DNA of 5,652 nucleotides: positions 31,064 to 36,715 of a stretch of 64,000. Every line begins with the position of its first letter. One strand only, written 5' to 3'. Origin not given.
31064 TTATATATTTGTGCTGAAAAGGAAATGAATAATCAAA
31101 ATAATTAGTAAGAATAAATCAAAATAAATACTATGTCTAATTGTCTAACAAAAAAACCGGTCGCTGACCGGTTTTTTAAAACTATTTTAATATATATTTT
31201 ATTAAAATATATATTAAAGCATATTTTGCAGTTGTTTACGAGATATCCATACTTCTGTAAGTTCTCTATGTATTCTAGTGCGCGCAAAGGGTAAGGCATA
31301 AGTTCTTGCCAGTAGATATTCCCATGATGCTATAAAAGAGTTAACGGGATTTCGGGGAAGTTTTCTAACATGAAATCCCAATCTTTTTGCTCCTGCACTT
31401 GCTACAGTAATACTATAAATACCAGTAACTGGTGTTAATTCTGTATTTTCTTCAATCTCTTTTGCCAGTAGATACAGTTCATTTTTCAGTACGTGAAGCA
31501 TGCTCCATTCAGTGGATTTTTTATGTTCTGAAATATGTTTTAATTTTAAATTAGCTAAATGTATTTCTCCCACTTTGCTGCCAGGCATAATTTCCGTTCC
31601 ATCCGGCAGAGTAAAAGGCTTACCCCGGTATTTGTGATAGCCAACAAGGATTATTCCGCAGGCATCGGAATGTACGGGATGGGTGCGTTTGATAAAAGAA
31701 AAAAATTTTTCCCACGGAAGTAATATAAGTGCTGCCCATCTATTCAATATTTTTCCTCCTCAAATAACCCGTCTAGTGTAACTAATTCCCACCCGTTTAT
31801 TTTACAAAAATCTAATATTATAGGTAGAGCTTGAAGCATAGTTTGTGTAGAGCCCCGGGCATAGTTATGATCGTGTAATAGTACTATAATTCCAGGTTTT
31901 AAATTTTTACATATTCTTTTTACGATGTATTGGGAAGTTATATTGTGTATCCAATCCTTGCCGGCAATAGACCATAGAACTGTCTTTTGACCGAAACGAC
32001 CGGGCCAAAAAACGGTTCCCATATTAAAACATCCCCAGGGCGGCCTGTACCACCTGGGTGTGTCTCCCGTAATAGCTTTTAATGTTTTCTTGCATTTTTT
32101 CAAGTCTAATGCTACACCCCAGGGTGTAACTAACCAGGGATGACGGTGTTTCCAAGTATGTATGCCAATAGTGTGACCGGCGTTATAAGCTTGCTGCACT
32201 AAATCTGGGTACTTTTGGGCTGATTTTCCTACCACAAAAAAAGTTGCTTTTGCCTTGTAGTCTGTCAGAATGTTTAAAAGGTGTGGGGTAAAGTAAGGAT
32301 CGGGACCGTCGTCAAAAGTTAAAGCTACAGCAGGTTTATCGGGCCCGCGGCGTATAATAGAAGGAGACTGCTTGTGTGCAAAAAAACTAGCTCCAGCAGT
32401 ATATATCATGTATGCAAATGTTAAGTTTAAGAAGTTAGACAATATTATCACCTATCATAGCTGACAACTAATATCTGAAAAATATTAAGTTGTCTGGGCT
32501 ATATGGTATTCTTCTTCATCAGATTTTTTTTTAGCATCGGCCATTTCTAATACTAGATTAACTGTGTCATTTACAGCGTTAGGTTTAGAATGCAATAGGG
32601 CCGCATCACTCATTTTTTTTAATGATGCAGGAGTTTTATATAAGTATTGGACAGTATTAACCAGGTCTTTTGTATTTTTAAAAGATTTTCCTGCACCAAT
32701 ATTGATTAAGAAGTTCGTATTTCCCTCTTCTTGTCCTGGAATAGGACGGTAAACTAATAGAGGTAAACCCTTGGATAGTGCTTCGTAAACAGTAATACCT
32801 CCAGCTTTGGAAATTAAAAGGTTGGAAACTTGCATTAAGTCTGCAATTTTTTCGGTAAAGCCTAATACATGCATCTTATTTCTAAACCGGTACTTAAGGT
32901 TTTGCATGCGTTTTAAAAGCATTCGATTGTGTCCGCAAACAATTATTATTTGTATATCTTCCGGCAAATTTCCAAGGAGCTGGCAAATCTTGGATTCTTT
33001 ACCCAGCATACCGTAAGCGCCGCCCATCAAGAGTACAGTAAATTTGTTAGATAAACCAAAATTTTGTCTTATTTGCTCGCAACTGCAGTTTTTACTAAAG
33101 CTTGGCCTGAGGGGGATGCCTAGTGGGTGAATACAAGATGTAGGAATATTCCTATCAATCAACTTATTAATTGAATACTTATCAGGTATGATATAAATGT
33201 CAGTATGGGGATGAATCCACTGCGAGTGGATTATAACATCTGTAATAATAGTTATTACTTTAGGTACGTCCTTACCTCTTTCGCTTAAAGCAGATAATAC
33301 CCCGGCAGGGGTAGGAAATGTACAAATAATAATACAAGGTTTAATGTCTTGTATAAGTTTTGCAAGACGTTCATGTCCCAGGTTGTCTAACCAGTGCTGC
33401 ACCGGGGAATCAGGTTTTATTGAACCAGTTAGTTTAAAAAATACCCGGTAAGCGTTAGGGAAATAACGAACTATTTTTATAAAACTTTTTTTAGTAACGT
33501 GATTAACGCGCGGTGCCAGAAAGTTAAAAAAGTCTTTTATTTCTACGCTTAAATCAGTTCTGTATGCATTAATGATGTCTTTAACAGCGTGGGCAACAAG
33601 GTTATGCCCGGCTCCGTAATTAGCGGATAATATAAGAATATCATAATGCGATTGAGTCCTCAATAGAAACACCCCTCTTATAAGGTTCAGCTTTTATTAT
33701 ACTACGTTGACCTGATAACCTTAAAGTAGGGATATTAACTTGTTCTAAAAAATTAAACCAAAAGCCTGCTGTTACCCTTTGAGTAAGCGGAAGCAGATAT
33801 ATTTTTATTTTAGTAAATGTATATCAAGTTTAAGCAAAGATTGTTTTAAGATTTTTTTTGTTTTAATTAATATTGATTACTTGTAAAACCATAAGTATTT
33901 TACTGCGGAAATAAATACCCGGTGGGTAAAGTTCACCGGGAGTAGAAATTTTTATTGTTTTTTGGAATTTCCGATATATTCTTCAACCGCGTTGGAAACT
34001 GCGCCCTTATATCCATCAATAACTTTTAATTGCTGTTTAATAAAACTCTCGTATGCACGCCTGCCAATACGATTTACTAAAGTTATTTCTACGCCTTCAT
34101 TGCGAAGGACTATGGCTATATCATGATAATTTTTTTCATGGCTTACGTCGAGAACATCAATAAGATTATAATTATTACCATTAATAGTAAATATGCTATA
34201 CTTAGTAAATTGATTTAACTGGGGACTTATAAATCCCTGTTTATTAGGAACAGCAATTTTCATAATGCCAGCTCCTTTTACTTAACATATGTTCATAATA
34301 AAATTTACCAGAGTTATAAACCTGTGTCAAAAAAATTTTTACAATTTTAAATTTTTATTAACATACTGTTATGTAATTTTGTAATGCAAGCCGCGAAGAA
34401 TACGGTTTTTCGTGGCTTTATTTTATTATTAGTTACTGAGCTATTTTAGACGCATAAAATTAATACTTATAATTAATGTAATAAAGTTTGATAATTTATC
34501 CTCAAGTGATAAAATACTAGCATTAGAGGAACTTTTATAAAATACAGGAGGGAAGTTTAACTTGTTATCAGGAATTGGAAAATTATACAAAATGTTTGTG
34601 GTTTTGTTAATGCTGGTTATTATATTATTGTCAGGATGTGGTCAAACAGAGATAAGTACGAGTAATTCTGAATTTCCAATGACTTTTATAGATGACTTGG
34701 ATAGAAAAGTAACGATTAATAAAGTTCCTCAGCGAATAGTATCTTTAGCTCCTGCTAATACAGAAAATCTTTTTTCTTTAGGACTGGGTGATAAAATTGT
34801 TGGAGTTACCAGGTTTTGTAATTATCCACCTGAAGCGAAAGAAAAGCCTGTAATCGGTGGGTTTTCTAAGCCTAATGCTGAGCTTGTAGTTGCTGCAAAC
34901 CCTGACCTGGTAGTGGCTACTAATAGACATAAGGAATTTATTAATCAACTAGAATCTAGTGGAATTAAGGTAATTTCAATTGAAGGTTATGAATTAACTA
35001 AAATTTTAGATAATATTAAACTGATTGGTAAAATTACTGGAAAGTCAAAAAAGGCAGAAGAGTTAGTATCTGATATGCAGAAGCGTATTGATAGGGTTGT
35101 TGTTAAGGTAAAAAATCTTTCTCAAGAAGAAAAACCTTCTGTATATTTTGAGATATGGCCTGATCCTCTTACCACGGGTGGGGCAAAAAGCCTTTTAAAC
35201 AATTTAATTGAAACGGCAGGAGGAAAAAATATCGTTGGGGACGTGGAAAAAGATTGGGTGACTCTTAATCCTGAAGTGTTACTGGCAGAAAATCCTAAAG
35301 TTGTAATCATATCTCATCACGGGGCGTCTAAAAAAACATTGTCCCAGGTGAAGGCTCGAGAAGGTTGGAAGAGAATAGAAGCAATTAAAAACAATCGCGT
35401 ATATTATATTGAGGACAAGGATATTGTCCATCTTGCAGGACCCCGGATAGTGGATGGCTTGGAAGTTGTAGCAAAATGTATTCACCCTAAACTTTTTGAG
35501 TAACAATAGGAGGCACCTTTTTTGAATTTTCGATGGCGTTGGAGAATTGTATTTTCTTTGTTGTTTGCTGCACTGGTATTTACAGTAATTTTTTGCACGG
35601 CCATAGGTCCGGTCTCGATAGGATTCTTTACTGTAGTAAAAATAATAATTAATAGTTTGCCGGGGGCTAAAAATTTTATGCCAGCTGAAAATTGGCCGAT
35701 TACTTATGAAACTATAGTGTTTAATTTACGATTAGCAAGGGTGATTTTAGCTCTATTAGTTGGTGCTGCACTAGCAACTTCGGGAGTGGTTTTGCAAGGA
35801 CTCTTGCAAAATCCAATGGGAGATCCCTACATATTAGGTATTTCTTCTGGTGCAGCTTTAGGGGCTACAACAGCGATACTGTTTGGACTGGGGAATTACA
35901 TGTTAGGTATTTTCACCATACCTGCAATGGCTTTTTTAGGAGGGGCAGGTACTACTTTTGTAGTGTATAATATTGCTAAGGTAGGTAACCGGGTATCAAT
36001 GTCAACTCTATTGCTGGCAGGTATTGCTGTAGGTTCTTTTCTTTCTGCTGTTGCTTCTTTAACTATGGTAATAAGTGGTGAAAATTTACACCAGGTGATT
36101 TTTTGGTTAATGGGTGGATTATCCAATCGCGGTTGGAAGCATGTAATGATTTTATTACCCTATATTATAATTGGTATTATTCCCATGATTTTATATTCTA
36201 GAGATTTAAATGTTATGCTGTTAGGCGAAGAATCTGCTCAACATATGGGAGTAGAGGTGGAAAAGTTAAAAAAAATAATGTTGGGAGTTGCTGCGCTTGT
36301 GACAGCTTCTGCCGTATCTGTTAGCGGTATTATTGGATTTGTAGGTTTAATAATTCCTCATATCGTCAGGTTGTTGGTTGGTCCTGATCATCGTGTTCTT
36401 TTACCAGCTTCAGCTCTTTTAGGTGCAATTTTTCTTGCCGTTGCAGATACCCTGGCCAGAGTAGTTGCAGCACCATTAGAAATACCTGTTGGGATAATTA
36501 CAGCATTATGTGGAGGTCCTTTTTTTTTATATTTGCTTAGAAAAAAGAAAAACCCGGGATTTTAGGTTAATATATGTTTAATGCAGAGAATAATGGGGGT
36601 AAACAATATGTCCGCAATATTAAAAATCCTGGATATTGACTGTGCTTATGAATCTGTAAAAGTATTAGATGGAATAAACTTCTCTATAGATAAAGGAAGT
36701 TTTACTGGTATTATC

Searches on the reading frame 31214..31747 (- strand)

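Call 81: search_protein_families(library=pfam, proteins=[window:31214-31747:-], max_evalue=0.00001)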
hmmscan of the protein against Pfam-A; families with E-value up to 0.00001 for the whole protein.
window:31214-31747:- (177 aa): 1 family
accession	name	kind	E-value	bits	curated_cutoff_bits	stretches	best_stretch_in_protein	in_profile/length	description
PF22790.2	YkoP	-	5.8e-30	104.3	27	1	8-175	7-181/183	YkoP domain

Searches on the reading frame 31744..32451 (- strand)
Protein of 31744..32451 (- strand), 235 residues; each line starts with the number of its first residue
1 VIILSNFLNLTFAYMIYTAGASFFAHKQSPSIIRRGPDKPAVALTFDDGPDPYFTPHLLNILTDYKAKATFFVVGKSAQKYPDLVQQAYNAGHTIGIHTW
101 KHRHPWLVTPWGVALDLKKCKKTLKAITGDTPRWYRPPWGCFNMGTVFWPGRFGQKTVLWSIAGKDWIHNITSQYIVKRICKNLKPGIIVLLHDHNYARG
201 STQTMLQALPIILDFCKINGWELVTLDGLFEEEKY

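Call 81: search_protein_families(library=pfam, proteins=[window:31744-32451:-], max_evalue=0.00001)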
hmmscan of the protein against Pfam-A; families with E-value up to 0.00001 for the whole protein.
window:31744-32451:- (235 aa): 1 family
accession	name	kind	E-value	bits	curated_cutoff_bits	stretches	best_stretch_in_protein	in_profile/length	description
PF01522.26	Polysacc_deac_1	-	2.7e-35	121.4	23.1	1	36-144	3-110/124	Polysaccharide deacetylase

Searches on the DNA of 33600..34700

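Call 62: search_rna_families(source=window, start=33600, end=34700, threshold=evalue, max_evalue=5)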
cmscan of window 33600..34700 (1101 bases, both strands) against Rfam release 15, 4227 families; matches with E-value up to 5: 4.
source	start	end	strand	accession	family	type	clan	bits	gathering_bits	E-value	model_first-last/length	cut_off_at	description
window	34310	34432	+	RF00121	MicC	Gene; sRNA;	-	23.7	90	0.66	1-123/123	no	MicC RNA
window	34010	34079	-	RF03149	RAGATH-12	Gene; sRNA;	-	20.2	75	0.23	1-78/78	no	RAGATH-12 RNA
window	33851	33944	-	RF00443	SNORA27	Gene; snRNA; snoRNA; HACA-box;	CL00032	19.5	64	1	1-127/127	no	Small nucleolar RNA SNORA27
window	33869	33980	+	RF04156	MIR2670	Gene; miRNA;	-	14.4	117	3.5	35-166/200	no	MIR2670 microRNA precursor family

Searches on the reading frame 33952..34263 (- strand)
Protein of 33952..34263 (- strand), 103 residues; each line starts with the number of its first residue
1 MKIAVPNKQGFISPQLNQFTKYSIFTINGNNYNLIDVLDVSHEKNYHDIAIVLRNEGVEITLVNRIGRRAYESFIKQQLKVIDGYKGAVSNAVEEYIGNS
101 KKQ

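Call 60: search_protein_families(library=pfam, proteins=[window:33952-34263:-], max_evalue=0.01)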
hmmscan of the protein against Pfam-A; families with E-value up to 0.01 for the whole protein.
window:33952-34263:- (103 aa): 1 family
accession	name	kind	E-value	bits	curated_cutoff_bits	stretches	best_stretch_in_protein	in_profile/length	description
PF02579.22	Nitro_FeMo-Co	-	1.5e-09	38.5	26.3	1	20-97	13-93/94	Dinitrogenase iron-molybdenum cofactor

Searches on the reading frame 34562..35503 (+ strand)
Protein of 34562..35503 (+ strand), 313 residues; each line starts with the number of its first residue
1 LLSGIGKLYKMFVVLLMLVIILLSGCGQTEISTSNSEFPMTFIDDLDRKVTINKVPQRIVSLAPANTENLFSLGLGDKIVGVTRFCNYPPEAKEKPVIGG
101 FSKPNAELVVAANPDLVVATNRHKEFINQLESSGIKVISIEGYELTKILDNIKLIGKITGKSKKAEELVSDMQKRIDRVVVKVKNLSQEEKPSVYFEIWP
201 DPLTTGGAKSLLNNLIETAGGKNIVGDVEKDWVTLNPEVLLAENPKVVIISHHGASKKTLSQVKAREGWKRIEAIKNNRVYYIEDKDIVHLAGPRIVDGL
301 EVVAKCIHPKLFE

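Call 60: search_protein_families(library=pfam, proteins=[window:34562-35503:+], max_evalue=0.01)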
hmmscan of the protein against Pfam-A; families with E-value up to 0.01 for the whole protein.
window:34562-35503:+ (313 aa): 1 family
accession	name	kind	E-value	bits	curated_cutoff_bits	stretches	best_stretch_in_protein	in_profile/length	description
PF01497.23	Peripla_BP_2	-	5.4e-42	144.2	27.5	1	59-285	1-233/235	Periplasmic binding protein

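Call 61: search_protein_families(library=ncbifam, proteins=[window:34562-35503:+], max_evalue=0.00001)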
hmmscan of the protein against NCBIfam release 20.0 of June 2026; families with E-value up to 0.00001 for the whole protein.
window:34562-35503:+ (313 aa): 10 families
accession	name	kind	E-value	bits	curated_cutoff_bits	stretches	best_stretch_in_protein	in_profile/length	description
TIGR04281.1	peripla_PGF_1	equivalog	4.7e-46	157.5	325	1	37-313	2-270/330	PGF-CTERM-anchored ABC transporter substrate-binding protein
NF002894.0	PRK03379.1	equivalog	3e-30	105.3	234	1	56-297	23-252/266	vitamin B12 ABC transporter substrate-binding protein BtuF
TIGR03659.1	IsdE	equivalog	1.7e-28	99.7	298.65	1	13-289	6-273/292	heme ABC transporter substrate-binding protein IsdE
TIGR03868.1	F420-O_ABCperi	hypoth_equivalog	2.3e-18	66.4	392.4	2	145-283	127-262/287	putative F420-0 ABC transporter substrate-binding protein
NF010649.0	PRK14048.1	equivalog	9.1e-16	57.9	374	1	106-254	122-272/374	ferrichrome/ferrioxamine B periplasmic transporter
NF008501.1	PRK11411.1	subfamily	6.5e-13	48.3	320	1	31-286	15-272/303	Fe(3+) dicitrate ABC transporter substrate-binding protein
NF038402.1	TroA_like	subfamily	2.6e-12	46.8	30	1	58-251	1-186/219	helical backbone metal receptor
NF052484.1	sider_BP_EitA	equivalog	9.9e-12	44.6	640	0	30-119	11-103/328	siderophore ABC transporter substrate-binding protein EitA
NF047879.1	catechol_SstD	exception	3e-11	42.9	450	1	46-286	61-319/343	ferrated catecholamine ABC transporter substrate-binding lipoprotein SstD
NF008200.0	PRK10957.1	equivalog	3.2e-09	36.2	205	0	102-196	114-210/330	Fe2+-enterobactin ABC transporter substrate-binding protein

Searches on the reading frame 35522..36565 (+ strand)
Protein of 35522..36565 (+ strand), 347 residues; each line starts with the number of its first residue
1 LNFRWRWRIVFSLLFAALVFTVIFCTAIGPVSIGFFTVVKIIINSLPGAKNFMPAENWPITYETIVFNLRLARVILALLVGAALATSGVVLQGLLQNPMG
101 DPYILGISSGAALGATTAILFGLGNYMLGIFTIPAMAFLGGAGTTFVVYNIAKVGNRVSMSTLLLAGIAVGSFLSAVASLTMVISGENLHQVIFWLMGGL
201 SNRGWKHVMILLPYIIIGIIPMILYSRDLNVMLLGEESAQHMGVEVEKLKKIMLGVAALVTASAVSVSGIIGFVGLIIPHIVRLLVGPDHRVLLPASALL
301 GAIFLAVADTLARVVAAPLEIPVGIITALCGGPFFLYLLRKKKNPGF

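Call 61: search_protein_families(library=ncbifam, proteins=[window:35522-36565:+], max_evalue=0.00001)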
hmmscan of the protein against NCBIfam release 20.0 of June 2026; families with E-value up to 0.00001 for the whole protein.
window:35522-36565:+ (347 aa): 16 families
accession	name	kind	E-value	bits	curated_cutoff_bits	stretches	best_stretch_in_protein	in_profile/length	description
NF007081.0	PRK09535.1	equivalog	4.6e-107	358.5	461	1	61-342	86-361/366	vitamin B12 ABC transporter permease BtuC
TIGR03869.1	F420-0_ABCperm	hypoth_equivalog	1e-73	248.5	437.35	1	17-343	1-322/325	putative F420-0 ABC transporter permease subunit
NF003001.0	PRK03784.1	equivalog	1.2e-70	238.3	334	1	35-343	24-329/332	vitamin B12 ABC transporter permease BtuC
NF008407.0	PRK11228.1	equivalog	1.1e-67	228.3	396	1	19-342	8-329/330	iron-dicitrate ABC transporter permease FecC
NF007299.0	PRK09777.1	equivalog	7.7e-67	225.8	406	1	64-341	45-316/318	Fe(3+) dicitrate ABC transporter permease subunit FecD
NF007871.0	PRK10577.2-2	equivalog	5.6e-64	216.8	899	1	9-342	359-676/679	Fe(3+)-hydroxamate ABC transporter permease FhuB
NF007873.0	PRK10577.2-4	equivalog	1.4e-59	202.4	1012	1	62-340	367-641/646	Fe(3+)-hydroxamate ABC transporter permease FhuB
NF007867.0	PRK10577.1-3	subfamily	4.2e-58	197.3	849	1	64-343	430-706/710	Fe(3+)-hydroxamate ABC transporter permease FhuB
NF007866.0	PRK10577.1-2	equivalog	8e-58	196.3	554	1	57-343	378-664/666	Fe(3+)-hydroxamate ABC transporter permease FhuB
NF007872.0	PRK10577.2-3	equivalog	3.1e-52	177.8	727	1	61-343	53-332/676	Fe(3+)-hydroxamate ABC transporter permease FhuB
NF007870.0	PRK10577.2-1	equivalog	9.1e-49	166.7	1355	1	63-342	397-673/678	Fe(3+)-hydroxamate ABC transporter permease FhuB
NF007760.0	PRK10441.1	equivalog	6.6e-48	163.5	428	1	17-344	19-331/335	Fe(3+)-siderophore ABC transporter permease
NF007869.0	PRK10577.1-6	equivalog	2.5e-46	158.4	954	1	63-339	419-691/703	Fe(3+)-hydroxamate ABC transporter permease FhuB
NF007868.0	PRK10577.1-5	equivalog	1.5e-43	149.3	943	1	64-342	55-331/666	Fe(3+)-hydroxamate ABC transporter permease FhuB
NF007759.0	PRK10440.1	equivalog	4.4e-43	147.8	422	1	11-341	12-325/330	iron-enterobactin ABC transporter permease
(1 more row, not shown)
